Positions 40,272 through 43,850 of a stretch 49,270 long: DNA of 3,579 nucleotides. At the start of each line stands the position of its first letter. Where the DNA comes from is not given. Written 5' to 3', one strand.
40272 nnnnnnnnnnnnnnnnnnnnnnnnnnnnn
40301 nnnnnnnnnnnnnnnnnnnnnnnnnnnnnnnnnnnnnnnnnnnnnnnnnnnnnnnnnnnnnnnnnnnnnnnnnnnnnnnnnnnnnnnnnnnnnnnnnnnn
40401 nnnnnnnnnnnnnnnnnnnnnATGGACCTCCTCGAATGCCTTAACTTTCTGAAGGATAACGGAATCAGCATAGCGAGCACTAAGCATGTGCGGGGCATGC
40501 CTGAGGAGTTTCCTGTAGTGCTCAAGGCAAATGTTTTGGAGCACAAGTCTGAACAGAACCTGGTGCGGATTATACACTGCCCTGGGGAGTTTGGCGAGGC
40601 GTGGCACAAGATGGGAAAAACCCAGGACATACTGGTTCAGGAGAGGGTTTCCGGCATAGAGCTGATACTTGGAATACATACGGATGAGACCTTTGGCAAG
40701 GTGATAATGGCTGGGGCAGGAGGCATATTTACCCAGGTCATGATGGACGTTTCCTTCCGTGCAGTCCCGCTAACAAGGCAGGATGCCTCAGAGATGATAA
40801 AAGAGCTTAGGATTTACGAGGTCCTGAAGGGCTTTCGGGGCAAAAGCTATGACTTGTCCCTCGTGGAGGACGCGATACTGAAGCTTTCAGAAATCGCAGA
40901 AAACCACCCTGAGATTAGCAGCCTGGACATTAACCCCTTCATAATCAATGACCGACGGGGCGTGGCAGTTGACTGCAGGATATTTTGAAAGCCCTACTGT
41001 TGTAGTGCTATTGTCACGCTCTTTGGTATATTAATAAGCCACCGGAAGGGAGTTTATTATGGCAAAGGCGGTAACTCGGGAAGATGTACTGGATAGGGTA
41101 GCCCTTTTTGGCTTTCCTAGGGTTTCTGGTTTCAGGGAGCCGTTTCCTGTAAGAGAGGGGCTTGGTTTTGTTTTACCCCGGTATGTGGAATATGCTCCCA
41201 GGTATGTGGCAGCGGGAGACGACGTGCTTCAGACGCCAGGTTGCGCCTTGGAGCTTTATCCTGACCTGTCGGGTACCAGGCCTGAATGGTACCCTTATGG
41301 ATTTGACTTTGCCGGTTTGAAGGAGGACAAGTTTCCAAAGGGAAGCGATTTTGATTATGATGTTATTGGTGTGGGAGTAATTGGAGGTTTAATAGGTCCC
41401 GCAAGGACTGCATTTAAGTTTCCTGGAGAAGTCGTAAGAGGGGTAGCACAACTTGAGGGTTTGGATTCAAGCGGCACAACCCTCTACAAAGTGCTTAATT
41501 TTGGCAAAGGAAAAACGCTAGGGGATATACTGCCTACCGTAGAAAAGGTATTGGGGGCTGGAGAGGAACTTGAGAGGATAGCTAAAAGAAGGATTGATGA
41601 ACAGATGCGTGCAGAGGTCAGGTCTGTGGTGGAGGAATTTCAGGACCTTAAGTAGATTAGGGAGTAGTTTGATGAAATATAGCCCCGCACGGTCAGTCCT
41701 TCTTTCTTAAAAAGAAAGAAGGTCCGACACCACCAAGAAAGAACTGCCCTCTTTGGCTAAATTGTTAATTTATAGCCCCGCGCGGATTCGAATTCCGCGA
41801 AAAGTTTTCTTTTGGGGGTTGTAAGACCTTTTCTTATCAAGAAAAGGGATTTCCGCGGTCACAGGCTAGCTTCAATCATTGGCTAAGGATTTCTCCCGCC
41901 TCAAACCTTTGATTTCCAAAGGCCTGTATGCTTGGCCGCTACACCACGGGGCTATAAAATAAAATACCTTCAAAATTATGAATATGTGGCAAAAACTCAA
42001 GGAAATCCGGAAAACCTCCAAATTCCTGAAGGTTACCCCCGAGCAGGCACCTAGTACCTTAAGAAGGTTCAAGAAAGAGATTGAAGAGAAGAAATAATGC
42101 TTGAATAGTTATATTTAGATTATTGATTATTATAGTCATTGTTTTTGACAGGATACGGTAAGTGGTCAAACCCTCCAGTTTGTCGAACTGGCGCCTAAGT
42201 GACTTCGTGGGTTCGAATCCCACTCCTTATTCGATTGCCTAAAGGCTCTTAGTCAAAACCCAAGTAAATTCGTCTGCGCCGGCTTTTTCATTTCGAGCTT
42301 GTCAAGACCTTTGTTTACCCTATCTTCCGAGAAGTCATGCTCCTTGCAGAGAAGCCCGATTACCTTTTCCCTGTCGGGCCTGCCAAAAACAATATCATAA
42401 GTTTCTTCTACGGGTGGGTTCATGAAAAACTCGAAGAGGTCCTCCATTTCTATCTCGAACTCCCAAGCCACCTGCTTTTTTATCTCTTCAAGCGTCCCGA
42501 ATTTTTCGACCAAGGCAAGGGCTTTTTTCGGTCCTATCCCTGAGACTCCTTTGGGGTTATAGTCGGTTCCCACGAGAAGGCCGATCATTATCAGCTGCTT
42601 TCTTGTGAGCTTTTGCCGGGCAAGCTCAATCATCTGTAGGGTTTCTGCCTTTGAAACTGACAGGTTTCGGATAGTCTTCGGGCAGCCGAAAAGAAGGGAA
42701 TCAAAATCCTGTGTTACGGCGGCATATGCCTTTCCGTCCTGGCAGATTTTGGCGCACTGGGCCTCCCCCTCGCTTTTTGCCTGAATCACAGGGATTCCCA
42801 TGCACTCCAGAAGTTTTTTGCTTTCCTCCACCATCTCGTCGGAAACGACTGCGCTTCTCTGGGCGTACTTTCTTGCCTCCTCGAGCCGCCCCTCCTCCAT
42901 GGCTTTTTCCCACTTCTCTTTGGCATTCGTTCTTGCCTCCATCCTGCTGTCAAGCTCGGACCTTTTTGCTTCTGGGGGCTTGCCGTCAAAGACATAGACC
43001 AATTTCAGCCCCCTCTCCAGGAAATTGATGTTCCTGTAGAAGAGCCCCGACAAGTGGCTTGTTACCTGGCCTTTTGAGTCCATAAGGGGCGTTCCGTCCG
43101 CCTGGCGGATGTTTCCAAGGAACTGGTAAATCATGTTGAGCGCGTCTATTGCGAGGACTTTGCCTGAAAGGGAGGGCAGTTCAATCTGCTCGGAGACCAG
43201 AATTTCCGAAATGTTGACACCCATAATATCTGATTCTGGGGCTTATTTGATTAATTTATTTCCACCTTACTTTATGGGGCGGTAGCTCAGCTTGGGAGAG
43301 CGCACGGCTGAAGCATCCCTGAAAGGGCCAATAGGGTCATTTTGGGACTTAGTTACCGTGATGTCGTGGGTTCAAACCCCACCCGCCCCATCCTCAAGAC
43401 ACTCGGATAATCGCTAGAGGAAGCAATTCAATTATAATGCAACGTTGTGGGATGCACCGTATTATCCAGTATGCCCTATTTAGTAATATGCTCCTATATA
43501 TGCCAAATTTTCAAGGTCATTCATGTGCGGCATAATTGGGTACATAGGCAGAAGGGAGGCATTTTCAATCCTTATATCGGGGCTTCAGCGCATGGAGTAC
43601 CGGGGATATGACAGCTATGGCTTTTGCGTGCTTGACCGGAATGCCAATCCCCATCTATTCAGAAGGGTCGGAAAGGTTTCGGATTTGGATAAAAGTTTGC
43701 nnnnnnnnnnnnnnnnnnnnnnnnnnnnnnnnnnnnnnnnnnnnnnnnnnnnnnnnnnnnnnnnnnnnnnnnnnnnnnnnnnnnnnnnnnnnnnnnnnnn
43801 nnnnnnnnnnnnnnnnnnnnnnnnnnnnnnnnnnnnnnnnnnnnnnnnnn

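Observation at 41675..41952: Intron-rich tRNA gene with an adjacent degenerate partial duplicate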

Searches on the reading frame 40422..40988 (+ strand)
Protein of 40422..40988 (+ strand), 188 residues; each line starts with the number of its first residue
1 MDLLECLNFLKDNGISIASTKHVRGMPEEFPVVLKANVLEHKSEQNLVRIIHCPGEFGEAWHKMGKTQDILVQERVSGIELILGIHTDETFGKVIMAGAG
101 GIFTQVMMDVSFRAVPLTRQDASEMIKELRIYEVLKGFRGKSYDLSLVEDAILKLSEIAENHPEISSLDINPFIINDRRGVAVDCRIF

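Call 10: search_protein_families(library=pfam, proteins=[window:40422-40988:+], max_evalue=0.01)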
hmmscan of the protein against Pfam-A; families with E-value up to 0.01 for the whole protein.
window:40422-40988:+ (188 aa): 1 family
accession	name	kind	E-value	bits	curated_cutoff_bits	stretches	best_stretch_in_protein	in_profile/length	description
PF13549.11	ATP-grasp_5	-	5.8e-40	137.4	27.6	1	29-187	46-219/221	ATP-grasp domain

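Call 53: find_homologous_proteins(query=window:40422-40988:+, max_evalue=1e-20)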
Query window:40422-40988:+ (188 aa): 23 proteins with E <= 1e-20 among 95 candidates.
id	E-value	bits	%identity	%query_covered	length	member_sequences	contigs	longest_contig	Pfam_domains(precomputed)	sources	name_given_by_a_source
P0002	6.4e-119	412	100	100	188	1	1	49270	PF13549.12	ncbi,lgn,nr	ncbi:MAG: acetate--CoA ligase family protein [Candidatus Aenigmarchaeota archaeon]|nr:acetate--CoA l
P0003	2.0e-74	267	64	99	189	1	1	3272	PF13549.12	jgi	jgi:acyl-CoA synthetase (NDP forming)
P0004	9.8e-73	262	61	100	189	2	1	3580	PF13549.12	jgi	jgi:3-hydroxypropionyl-CoA synthetase (ADP-forming)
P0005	1.9e-72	261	62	100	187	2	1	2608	PF13549.12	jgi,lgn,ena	-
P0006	2.5e-72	260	62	100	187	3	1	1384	PF13549.12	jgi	-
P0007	2.2e-71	257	63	99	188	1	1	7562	PF13549.12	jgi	jgi:3-hydroxypropionyl-CoA synthetase (ADP-forming)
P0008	2.4e-70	254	61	99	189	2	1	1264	PF13549.12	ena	-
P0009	1.0e-69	252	61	100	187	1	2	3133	PF13549.12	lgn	-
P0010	4.3e-68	246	61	100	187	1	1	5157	PF13549.12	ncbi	ncbi:MAG: acetate--CoA ligase family protein [Candidatus Aenigmatarchaeota archaeon]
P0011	2.8e-67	244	59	100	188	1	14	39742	PF13549.12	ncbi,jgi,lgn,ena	jgi:acetyltransferase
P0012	3.0e-31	126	46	84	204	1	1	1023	PF13549.12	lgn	-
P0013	4.1e-28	116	42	85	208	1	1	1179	PF13549.12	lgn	-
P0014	4.9e-28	116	45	84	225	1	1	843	PF08442.16,PF13549.12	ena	-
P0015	1.1e-27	115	43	84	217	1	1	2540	PF13549.12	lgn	-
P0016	2.4e-27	114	39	98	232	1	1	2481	PF13549.12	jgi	jgi:acyl-CoA synthetase (NDP forming)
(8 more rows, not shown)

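Call 54: find_encoding_contigs(protein=P0003, flank=2500, max_places=2)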
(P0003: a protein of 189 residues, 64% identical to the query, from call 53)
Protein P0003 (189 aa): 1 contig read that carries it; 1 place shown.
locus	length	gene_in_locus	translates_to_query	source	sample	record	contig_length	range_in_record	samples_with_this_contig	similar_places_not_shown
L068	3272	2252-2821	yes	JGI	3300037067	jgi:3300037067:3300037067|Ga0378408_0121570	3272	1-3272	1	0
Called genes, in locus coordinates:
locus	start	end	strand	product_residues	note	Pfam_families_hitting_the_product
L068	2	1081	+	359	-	?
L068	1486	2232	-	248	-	PF02616:SMC_ScpA (faint), PF16858:CNDH2_C (weak)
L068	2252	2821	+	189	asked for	PF13549:ATP-grasp_5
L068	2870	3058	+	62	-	-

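Call 55: find_encoding_contigs(protein=P0004, flank=2500, max_places=2)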
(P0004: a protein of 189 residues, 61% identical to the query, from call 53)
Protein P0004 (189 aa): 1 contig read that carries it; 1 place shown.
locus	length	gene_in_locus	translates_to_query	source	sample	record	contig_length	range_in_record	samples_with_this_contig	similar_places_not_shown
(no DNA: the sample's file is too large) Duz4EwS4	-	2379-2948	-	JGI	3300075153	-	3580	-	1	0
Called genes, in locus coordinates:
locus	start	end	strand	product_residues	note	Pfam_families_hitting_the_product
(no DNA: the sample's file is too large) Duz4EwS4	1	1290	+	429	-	?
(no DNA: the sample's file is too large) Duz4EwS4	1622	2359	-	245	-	PF02616:SMC_ScpA (faint), PF16858:CNDH2_C (weak)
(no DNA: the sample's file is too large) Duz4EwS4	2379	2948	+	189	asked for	PF13549:ATP-grasp_5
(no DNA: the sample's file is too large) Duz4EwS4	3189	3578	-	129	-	?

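Call 56: find_encoding_contigs(protein=P0007, flank=2500, max_places=2)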
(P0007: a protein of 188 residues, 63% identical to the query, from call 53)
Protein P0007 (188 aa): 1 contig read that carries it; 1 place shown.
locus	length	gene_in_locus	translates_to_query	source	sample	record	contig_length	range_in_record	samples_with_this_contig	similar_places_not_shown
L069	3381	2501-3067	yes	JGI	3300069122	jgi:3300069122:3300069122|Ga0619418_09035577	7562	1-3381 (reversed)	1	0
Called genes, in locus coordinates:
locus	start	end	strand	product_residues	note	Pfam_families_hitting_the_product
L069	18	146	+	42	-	-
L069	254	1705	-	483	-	-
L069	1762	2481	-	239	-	PF02616:SMC_ScpA (faint), PF16858:CNDH2_C (weak)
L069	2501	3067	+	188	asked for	PF13549:ATP-grasp_5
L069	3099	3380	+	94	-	?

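Call 57: find_encoding_contigs(protein=P0009, flank=2500, max_places=2)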
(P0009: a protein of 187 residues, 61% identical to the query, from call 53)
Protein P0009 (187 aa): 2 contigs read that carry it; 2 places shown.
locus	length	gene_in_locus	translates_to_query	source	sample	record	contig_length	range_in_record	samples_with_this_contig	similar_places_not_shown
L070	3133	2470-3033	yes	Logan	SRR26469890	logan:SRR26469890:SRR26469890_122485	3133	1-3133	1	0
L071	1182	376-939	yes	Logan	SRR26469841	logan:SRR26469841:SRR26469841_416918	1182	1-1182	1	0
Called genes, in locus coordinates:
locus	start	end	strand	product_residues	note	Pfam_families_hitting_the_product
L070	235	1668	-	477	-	-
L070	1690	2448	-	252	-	PF02616:SMC_ScpA (faint), PF16858:CNDH2_C (weak)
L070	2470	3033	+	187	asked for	PF13549:ATP-grasp_5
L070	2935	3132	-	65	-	?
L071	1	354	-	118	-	?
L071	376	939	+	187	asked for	PF13549:ATP-grasp_5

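Call 58: find_encoding_contigs(protein=P0010, flank=2500, max_places=2)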
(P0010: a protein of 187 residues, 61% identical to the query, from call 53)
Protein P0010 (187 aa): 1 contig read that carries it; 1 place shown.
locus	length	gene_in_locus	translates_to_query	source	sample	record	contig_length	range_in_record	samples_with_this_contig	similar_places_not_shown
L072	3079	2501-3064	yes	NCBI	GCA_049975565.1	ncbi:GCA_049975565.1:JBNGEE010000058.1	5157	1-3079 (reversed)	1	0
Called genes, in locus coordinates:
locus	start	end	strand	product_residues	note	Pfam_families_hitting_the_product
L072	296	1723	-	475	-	-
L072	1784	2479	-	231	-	PF02616:SMC_ScpA (faint), PF04824:Rad21_Rec8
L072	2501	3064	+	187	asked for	PF13549:ATP-grasp_5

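Call 61: find_encoding_contigs(protein=P0005, flank=3000, max_places=5)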
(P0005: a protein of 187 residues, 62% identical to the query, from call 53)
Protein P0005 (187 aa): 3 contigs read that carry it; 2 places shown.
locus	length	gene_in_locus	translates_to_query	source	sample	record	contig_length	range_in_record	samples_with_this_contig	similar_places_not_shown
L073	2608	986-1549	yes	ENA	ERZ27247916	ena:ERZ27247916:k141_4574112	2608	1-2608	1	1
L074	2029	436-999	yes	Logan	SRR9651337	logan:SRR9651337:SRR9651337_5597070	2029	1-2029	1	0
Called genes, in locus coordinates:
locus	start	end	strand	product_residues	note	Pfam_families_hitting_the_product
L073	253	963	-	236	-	PF02616:SMC_ScpA (faint)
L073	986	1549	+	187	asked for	PF13549:ATP-grasp_5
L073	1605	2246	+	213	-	-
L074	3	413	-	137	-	?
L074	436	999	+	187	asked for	PF13549:ATP-grasp_5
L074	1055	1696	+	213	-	-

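Call 62: find_encoding_contigs(protein=P0006, flank=3000, max_places=3)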
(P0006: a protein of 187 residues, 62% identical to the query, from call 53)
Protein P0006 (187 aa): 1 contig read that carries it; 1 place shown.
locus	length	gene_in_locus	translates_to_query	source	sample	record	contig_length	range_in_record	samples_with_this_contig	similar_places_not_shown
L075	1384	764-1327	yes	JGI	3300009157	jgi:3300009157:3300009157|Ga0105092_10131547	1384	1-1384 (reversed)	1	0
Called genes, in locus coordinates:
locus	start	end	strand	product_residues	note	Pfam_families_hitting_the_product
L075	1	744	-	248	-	?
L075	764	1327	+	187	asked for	PF13549:ATP-grasp_5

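Call 63: find_encoding_contigs(protein=P0008, flank=3000, max_places=3)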
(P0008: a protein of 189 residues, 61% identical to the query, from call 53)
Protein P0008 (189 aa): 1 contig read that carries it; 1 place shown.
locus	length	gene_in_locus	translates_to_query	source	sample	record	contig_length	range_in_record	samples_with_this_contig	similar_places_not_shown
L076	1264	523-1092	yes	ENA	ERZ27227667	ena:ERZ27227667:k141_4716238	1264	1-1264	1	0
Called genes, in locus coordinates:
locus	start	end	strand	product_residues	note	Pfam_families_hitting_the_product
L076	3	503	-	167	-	?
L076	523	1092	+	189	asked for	PF13549:ATP-grasp_5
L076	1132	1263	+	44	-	?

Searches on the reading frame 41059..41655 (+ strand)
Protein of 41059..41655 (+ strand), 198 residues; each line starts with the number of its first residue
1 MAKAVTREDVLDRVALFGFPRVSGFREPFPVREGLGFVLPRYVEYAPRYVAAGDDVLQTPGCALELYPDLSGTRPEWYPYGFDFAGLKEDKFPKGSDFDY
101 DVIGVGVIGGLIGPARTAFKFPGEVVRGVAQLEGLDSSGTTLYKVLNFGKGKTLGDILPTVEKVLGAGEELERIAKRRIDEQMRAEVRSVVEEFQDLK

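Call 9: find_encoding_contigs(protein=window:41059-41655:+, flank=3000, max_places=6)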
Protein window:41059-41655:+ (198 aa): 1 contig read that carries it; 1 place shown.
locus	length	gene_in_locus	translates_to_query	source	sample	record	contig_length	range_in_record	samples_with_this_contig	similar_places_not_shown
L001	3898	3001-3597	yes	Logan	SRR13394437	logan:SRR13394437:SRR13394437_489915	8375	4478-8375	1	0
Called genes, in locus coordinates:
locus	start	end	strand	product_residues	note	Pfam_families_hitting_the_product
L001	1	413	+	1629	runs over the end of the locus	?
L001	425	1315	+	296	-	-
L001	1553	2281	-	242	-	PF16858:CNDH2_C, PF04824:Rad21_Rec8 (weak)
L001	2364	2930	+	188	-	PF13549:ATP-grasp_5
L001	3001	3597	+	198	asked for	-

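Call 10: search_protein_families(library=pfam, proteins=[window:41059-41655:+], max_evalue=0.01)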
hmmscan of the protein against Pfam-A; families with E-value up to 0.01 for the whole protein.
window:41059-41655:+ (198 aa): 0 families

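Call 30: search_protein_families(library=pfam, proteins=[window:41059-41655:+], max_evalue=1)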
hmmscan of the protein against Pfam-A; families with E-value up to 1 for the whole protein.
window:41059-41655:+ (198 aa): 0 families

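Call 41: find_homologous_proteins(query=window:41059-41655:+, max_evalue=0.001)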
Query window:41059-41655:+ (198 aa): 1 proteins with E <= 0.001 among 419 candidates.
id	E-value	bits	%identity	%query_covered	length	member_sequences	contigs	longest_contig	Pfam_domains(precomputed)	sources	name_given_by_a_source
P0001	1.4e-126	438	100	100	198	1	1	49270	-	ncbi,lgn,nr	ncbi:MAG: hypothetical protein JW727_04565 [Candidatus Aenigmarchaeota archaeon]|nr:hypothetical pro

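Call 50: search_protein_representatives(protein=window:41059-41655:+)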
Query: 198 residues. Proteins with E-value up to 0.001 (for the whole library): 1; up to 1e-10: 1; up to 1e-30: 1. The best 1 are listed.
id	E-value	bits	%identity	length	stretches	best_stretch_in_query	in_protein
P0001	4.6e-127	437.7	100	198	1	1-198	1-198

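Call 72: predict_structure(protein=window:41059-41655:+)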
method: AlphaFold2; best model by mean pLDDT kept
length: 198 residues; sequences in the alignment: 1
mean_pLDDT: 36.9   pTM: 0.27
mean pLDDT of the five models: 36.9, 36.4, 33.8, 33.7, 31.6
residues with pLDDT >= 90: 0; 70-90: 13; 50-70: 15; < 50: 170
segments of 3 or more residues with pLDDT < 50: 1-146, 148-158, 164-172
pLDDT, mean of each block of 10 residues (from residue 1): 29 26 26 23 26 24 30 31 28 31 28 25 39 42 45 48 47 53 72 71
secondary structure, 60 per line:
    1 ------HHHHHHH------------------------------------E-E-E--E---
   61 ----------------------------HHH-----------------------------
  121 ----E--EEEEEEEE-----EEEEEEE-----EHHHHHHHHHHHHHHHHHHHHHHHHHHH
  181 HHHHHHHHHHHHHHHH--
elements in order: H7-13 E128-135 E141-147 H154-196

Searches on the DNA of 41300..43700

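Call 4: search_rna_families(source=window, start=41300, end=43700, threshold=evalue, max_evalue=10, show_alignments=6)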
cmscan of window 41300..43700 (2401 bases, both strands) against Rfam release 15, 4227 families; matches with E-value up to 10: 8.
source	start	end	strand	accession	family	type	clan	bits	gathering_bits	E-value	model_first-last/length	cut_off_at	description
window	43276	43390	+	RF00005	tRNA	Gene; tRNA;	CL00001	54.5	29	2.1e-10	1-71/71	no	tRNA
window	42150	42227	+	RF00005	tRNA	Gene; tRNA;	CL00001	28.2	29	0.0037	4-67/71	no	tRNA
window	41710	41861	-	RF00025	Telomerase-cil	Gene;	CL00004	18.7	52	8.4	1-165/165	no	Ciliate telomerase RNA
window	42195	42233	-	RF04351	Plastid-psbl-rps4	Cis-reg;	-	18.2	68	1.8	1-53/53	no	Plastid-psbl-rps4 3UTR RNA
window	42153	42232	-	RF04354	Plastid-ycf2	Cis-reg;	-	16.9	65.7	5.1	1-75/75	no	Plastid-ycf2 5UTR RNA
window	43344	43391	-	RF04354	Plastid-ycf2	Cis-reg;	-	16.9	65.7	5.1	1-75/75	no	Plastid-ycf2 5UTR RNA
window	42526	42567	+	RF00052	lin-4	Gene; miRNA;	-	16.4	40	7.9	1-80/80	no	lin-4 microRNA precursor family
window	41593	41632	+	RF01125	sR4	Gene; snRNA; snoRNA; CD-box;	-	14.3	50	4.6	1-56/56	no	Small nucleolar RNA sR4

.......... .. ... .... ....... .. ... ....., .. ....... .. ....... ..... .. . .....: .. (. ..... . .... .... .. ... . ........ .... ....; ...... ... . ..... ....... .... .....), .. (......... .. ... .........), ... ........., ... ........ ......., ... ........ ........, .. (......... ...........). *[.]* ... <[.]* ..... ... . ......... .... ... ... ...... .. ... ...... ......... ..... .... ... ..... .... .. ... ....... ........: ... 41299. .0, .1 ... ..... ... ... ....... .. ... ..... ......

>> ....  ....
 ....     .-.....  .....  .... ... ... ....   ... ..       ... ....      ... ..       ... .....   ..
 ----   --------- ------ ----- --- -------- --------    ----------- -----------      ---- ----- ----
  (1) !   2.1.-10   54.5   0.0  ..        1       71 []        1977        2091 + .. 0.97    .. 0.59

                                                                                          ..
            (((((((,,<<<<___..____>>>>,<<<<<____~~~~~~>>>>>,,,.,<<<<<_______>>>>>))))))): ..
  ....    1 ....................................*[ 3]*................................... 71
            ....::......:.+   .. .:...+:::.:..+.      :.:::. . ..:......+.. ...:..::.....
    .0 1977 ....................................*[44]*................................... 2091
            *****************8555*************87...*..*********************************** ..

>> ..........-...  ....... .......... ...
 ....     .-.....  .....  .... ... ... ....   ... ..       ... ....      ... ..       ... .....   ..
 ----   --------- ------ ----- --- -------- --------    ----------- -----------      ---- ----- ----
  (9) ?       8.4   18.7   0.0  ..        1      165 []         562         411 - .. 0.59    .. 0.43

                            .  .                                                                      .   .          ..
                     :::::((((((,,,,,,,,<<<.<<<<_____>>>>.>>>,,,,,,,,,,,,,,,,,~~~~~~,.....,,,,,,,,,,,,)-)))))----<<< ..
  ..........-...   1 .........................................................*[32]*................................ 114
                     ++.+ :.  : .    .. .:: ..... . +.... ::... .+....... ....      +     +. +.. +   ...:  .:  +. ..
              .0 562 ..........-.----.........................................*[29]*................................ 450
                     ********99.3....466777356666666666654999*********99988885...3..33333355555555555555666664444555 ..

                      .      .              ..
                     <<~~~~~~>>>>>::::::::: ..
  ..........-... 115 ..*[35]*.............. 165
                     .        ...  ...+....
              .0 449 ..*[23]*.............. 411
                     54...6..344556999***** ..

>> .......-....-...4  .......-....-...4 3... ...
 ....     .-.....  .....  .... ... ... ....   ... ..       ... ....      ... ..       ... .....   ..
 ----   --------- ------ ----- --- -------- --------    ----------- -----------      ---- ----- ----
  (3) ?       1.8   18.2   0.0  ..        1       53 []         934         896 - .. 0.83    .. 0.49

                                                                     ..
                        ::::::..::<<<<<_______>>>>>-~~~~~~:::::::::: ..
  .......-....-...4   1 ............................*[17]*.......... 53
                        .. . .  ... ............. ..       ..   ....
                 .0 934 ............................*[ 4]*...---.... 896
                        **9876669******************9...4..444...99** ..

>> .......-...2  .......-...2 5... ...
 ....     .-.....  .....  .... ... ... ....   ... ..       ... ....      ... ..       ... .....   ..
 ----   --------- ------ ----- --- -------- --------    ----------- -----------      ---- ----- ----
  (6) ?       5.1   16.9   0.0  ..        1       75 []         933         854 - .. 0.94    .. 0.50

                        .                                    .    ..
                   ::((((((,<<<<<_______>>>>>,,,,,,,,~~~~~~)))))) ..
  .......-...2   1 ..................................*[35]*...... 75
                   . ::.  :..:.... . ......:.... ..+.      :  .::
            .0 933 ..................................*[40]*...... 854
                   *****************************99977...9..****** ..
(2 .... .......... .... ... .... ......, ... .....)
